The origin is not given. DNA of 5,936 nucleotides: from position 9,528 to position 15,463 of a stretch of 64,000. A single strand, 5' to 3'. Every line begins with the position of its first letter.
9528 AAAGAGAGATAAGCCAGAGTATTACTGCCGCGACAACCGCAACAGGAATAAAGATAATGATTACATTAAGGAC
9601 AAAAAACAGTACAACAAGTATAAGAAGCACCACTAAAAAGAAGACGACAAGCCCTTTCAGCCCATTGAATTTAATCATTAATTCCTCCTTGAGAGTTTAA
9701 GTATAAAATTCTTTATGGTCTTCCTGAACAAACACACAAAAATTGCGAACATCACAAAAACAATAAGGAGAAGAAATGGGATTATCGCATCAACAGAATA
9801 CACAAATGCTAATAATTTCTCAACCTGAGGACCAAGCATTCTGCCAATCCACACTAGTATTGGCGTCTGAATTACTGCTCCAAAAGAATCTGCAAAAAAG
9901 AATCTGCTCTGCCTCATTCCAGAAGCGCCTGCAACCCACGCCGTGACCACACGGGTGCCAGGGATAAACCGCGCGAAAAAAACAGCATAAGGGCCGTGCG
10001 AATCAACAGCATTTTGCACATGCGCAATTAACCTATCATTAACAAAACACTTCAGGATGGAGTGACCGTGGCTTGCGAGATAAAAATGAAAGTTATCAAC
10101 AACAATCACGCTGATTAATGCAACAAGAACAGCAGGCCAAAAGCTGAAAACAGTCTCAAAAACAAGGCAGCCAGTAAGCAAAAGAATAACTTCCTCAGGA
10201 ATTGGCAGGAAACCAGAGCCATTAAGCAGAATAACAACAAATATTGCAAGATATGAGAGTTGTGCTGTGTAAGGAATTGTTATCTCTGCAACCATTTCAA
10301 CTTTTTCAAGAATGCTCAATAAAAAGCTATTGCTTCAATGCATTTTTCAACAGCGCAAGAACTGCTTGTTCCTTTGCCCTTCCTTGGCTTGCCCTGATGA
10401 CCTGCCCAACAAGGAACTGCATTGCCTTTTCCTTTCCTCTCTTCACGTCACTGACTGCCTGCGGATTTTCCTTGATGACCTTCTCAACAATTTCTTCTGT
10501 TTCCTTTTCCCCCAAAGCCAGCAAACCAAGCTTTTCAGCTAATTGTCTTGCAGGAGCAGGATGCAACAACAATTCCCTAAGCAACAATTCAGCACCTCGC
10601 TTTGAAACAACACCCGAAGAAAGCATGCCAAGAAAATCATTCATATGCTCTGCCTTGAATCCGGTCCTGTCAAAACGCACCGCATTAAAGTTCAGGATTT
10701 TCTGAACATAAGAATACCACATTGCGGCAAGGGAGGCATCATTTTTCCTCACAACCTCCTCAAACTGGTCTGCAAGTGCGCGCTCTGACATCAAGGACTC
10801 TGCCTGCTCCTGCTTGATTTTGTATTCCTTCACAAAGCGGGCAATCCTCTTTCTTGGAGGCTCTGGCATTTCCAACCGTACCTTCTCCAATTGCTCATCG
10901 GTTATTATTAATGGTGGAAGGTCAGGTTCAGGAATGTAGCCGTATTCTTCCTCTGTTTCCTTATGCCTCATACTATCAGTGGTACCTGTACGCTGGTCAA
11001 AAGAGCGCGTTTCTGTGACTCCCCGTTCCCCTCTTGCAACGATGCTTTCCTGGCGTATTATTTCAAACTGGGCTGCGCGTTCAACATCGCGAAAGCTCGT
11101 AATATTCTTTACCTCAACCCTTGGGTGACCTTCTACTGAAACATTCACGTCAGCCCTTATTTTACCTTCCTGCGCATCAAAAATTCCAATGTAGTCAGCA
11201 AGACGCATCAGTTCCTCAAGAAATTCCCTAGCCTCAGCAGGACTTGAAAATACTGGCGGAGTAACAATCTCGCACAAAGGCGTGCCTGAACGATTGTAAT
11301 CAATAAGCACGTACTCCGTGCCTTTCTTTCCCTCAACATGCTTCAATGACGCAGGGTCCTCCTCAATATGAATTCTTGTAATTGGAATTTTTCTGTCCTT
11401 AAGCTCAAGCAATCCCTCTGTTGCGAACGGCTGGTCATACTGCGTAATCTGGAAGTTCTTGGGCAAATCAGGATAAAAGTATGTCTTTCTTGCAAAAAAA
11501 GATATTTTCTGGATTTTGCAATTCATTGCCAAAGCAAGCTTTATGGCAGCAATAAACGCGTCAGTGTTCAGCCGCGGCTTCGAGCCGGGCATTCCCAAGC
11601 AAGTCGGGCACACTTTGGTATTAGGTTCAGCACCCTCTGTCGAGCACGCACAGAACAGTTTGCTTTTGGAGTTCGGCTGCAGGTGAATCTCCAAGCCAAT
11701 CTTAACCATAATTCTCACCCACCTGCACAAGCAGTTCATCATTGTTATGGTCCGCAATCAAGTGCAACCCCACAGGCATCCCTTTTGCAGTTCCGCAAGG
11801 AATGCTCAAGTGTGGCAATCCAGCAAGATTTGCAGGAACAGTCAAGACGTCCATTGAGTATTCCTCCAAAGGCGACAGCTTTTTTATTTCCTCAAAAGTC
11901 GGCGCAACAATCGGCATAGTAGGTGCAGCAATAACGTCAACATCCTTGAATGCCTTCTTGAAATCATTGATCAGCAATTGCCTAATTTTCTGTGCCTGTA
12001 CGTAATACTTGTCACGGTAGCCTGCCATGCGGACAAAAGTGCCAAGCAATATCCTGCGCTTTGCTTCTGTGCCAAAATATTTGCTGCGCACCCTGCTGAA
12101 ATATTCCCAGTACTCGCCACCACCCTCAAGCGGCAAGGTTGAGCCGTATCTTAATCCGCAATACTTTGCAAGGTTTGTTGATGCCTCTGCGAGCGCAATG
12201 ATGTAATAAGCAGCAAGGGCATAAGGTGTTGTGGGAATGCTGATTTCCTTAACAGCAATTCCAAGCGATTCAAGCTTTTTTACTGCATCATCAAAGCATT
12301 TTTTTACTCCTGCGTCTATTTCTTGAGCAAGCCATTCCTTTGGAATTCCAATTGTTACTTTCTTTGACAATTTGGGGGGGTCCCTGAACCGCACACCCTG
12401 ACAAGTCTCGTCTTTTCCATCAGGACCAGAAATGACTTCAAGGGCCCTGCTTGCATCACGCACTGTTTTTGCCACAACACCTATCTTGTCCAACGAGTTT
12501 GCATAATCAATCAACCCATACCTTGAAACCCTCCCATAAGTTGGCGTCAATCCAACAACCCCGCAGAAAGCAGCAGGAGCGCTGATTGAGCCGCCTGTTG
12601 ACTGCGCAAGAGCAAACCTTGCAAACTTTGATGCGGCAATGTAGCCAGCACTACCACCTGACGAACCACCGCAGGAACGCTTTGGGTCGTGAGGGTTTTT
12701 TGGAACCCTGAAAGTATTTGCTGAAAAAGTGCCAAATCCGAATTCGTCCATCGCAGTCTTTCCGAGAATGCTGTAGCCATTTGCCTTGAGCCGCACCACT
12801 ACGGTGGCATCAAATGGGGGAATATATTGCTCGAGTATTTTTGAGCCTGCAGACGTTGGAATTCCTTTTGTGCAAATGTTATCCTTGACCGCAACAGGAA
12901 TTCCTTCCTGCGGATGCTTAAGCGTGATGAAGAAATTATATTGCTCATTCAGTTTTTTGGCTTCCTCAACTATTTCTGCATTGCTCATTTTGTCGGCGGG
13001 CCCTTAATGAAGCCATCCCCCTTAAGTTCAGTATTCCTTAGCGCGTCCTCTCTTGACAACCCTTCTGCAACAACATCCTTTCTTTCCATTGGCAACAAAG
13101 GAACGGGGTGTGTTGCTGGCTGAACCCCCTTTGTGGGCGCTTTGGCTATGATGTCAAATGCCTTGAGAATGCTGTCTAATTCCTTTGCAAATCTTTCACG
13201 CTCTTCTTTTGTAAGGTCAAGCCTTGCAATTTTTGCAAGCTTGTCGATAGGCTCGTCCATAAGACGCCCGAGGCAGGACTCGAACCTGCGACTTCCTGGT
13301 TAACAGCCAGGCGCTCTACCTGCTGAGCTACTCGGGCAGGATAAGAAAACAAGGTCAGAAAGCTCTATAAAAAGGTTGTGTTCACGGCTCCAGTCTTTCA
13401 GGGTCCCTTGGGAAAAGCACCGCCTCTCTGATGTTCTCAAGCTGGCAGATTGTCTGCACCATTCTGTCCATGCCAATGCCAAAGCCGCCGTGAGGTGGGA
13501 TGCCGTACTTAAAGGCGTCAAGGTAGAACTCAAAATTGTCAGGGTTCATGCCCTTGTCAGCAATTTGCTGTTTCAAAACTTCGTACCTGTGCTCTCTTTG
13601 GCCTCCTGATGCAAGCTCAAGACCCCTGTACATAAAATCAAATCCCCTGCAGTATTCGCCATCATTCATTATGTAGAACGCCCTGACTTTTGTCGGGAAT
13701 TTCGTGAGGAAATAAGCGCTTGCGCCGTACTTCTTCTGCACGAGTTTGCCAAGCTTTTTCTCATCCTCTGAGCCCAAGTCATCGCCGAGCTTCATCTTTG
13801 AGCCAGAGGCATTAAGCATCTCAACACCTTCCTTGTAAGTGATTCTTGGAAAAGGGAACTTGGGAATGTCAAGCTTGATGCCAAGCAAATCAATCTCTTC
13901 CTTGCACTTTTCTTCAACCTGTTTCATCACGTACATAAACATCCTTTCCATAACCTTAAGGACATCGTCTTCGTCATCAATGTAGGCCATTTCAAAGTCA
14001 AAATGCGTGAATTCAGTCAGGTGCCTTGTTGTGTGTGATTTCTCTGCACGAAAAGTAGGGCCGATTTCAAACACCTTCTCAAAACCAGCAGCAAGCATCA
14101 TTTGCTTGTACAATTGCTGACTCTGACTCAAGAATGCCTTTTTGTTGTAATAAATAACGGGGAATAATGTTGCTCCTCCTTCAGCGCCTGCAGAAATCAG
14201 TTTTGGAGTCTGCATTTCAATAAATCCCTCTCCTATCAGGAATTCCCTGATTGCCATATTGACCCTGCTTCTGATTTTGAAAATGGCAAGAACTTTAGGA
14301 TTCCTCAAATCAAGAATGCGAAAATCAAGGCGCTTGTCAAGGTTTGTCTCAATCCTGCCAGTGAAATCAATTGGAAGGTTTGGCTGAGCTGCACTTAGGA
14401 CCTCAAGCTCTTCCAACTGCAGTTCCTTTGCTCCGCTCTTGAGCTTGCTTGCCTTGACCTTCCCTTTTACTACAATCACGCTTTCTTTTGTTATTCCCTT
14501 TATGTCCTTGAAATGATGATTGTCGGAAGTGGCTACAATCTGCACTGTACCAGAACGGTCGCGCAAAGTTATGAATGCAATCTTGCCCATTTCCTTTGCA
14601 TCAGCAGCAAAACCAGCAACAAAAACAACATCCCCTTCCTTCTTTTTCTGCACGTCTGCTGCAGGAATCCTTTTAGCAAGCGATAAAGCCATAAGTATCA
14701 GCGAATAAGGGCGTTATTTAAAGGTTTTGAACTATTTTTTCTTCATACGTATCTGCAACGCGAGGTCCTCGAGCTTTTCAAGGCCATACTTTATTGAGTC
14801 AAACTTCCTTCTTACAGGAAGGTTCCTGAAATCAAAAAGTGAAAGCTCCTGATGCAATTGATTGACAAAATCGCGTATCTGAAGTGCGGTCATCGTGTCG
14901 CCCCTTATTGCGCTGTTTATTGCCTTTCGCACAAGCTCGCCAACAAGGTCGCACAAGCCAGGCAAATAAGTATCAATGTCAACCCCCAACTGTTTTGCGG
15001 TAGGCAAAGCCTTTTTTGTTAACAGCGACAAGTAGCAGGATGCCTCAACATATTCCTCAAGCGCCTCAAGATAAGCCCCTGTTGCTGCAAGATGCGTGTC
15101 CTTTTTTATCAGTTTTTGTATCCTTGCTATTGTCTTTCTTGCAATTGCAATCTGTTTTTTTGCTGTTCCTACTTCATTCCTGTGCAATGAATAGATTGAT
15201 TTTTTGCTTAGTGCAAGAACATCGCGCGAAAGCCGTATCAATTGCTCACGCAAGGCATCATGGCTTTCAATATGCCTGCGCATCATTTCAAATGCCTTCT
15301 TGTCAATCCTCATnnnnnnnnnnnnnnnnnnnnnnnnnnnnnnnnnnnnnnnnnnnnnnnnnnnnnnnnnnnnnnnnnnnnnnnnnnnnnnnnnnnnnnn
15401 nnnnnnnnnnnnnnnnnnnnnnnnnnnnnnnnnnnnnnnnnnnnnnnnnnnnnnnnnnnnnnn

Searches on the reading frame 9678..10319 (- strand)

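Call 41: search_protein_families(library=pfam, proteins=[window:9678-10319:-], max_evalue=0.1)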
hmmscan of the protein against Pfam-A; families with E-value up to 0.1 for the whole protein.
window:9678-10319:- (213 aa): 2 families
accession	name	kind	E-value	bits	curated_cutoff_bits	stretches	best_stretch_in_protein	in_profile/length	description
PF09335.16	VTT_dom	-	5.1e-16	59.7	33.9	1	40-160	1-122/123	VTT domain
PF13493.11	DUF4118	-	0.023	14.9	28.4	1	23-77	7-61/107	Domain of unknown function (DUF4118)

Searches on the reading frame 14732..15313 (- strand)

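Call 41: search_protein_families(library=pfam, proteins=[window:14732-15313:-], max_evalue=0.1)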
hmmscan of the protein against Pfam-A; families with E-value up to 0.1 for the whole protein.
window:14732-15313:- (193 aa): 2 families
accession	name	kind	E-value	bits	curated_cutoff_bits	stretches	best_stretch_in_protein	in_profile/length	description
PF01997.21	Translin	-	2.9e-27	96.4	25.9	1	21-191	2-204/205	Translin family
PF01895.24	PhoU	-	0.0072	17.1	23.5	0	120-156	4-43/89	PhoU domain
